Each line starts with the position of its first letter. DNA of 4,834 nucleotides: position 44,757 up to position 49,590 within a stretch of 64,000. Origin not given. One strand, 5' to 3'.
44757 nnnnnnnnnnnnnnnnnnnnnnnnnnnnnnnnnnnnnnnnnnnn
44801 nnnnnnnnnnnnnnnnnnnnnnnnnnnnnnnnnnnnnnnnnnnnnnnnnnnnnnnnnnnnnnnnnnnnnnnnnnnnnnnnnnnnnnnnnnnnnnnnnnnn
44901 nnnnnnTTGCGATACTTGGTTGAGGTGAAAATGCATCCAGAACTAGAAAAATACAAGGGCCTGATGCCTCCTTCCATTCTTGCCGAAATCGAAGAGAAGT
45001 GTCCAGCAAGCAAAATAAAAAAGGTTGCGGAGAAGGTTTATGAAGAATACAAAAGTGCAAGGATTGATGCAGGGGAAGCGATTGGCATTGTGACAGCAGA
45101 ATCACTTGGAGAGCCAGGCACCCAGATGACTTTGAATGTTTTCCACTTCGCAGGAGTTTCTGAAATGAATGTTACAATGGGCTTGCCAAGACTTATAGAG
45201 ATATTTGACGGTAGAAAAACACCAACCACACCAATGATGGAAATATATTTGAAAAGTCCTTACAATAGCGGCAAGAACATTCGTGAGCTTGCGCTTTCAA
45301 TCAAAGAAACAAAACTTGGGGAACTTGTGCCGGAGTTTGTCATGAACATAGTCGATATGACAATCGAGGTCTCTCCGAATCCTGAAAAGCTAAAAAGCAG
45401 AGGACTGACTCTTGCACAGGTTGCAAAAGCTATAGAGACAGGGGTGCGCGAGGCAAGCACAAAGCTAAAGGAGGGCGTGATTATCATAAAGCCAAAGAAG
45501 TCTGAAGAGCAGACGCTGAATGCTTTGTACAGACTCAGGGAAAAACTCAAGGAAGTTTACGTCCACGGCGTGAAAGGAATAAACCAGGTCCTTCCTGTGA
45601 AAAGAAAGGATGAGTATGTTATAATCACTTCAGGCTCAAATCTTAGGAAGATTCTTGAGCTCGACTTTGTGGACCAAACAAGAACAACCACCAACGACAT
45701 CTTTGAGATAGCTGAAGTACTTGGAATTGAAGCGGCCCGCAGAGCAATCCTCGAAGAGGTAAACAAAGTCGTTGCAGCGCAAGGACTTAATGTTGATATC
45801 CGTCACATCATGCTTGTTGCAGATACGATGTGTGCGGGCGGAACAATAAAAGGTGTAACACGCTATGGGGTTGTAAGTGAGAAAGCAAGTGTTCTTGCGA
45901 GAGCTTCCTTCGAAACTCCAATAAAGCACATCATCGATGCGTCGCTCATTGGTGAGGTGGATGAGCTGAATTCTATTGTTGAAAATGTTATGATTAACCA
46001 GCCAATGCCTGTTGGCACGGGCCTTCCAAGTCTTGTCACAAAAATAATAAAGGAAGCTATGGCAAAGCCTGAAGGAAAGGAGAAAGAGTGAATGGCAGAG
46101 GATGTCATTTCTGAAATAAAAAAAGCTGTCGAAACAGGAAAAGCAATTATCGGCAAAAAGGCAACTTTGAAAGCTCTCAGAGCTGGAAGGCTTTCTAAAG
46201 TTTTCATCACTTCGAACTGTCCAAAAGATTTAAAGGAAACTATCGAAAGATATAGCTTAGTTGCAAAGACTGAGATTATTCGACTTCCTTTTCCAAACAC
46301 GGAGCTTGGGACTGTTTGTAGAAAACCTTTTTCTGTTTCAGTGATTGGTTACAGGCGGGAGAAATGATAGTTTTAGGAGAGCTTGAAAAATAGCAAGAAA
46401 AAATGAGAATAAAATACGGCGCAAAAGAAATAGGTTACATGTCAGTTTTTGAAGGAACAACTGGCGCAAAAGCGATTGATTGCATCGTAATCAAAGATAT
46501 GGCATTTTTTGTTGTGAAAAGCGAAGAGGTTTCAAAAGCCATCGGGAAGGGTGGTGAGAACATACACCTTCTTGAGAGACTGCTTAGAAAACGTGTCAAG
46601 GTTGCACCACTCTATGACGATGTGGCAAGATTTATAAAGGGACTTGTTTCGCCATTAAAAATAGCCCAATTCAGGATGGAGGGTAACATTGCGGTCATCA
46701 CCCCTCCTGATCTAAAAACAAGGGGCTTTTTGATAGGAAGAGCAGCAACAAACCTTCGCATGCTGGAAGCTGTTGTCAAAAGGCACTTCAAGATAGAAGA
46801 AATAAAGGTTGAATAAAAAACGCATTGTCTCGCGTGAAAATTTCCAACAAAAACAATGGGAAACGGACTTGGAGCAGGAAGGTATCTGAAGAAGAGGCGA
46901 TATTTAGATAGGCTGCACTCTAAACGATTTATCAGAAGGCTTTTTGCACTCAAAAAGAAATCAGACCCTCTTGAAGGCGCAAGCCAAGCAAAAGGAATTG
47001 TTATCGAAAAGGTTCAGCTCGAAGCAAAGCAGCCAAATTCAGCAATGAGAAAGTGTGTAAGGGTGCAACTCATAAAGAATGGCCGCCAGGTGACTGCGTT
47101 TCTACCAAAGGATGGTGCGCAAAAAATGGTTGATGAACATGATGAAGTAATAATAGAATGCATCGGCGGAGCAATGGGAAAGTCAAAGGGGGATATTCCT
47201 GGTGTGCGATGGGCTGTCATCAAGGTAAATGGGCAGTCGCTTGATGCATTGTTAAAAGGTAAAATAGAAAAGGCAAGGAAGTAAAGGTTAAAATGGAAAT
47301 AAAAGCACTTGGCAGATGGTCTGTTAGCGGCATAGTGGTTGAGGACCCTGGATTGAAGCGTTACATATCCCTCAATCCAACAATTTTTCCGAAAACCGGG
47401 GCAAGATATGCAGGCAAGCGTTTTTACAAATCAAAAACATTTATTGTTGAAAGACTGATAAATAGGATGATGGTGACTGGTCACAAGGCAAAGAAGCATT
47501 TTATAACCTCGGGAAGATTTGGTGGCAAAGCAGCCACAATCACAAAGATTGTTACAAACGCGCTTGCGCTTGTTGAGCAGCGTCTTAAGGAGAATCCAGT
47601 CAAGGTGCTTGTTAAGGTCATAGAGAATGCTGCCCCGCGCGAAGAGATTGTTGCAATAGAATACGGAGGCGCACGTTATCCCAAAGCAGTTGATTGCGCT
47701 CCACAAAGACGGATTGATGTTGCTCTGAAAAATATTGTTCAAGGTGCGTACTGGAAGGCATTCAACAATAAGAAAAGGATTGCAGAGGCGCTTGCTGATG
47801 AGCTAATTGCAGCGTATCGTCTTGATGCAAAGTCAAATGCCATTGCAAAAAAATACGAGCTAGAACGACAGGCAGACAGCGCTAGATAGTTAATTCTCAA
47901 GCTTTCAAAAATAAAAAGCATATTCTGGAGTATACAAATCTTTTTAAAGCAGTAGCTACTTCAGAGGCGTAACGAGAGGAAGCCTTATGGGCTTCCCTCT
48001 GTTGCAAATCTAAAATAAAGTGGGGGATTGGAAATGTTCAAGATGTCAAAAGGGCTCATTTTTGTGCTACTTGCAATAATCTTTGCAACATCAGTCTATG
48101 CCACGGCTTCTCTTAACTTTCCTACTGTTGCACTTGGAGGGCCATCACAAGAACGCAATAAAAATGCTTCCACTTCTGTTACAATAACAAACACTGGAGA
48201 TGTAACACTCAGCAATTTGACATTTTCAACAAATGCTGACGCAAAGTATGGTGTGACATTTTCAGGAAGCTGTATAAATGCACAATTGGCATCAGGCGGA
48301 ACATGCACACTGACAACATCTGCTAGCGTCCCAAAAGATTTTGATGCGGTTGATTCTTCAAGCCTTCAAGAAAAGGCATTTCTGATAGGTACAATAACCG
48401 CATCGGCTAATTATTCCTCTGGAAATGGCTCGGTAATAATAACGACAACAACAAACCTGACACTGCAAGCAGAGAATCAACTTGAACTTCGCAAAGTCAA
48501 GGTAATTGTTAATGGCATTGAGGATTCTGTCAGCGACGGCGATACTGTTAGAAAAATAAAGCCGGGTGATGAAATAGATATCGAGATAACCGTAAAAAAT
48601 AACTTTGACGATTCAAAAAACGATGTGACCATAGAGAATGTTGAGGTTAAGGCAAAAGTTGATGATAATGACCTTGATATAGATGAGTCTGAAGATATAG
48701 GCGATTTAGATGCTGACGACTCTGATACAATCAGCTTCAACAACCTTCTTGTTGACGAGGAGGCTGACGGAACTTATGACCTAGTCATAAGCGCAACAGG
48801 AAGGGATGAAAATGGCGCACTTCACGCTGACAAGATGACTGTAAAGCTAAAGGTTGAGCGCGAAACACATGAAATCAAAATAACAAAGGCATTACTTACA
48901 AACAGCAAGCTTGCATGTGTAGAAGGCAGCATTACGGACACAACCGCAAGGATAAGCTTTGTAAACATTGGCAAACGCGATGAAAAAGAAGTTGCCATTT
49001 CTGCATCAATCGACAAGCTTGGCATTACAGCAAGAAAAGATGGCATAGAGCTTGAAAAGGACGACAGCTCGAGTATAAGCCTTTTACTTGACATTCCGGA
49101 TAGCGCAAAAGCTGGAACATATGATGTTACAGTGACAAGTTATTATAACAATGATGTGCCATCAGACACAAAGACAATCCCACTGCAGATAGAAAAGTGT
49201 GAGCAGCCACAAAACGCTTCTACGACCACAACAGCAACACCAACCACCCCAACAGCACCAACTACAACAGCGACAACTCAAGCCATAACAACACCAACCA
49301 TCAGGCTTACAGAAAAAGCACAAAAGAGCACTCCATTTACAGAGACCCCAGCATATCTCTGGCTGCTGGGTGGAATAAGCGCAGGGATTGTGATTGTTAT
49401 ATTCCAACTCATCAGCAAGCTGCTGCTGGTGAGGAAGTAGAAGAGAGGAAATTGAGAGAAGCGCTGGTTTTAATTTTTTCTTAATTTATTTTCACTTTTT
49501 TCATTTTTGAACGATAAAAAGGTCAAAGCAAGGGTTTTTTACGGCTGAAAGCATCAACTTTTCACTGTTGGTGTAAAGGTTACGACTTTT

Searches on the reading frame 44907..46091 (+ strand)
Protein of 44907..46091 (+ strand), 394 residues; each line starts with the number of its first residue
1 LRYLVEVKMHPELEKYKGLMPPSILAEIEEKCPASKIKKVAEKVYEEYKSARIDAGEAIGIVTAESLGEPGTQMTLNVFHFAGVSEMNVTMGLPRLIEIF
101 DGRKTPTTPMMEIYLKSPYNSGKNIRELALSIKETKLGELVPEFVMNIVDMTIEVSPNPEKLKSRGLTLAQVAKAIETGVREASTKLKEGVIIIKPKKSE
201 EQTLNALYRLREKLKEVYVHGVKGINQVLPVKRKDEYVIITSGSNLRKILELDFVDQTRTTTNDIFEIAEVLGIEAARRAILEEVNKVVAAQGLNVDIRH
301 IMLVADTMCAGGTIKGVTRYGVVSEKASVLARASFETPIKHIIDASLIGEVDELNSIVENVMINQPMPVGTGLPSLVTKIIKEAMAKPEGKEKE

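Call 75: search_protein_families(library=pfam, proteins=[window:44907-46091:+], max_evalue=0.001)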
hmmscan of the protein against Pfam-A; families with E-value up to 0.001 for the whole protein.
window:44907-46091:+ (394 aa): 1 family
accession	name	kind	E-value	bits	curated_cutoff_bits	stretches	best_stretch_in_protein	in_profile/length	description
PF04998.22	RNA_pol_Rpb1_5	-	3.8e-48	164.7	28.5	1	52-328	67-265/267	RNA polymerase Rpb1, domain 5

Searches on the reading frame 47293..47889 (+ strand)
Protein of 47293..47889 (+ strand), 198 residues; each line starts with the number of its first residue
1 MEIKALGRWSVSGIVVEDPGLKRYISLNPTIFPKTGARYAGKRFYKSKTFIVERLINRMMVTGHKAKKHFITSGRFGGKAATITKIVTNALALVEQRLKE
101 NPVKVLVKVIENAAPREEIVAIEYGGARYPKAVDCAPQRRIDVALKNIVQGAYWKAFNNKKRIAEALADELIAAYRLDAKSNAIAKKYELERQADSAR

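Call 75: search_protein_families(library=pfam, proteins=[window:47293-47889:+], max_evalue=0.001)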
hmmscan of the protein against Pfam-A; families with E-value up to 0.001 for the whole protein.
window:47293-47889:+ (198 aa): 1 family
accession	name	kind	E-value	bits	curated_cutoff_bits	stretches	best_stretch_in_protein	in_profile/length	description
PF00177.27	Ribosomal_S7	-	3.4e-36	124.5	24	1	22-198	2-148/148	Ribosomal protein S7p/S5e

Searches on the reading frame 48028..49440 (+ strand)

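Call 75: search_protein_families(library=pfam, proteins=[window:48028-49440:+], max_evalue=0.001)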
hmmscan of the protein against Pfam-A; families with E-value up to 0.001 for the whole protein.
window:48028-49440:+ (470 aa): 3 families
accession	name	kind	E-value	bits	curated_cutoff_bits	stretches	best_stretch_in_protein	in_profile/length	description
PF10633.15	NPCBM_assoc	-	3.2e-05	24.5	24.4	0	306-370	8-74/78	NPCBM-associated, NEW3 domain of alpha-galactosidase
PF01835.25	MG2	-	4.5e-05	24.2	32.8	0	341-374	52-84/96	MG2 domain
PF23619.1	Ig_VWA7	-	0.00024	21.7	27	0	322-370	33-81/104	VWA7 Ig-like domain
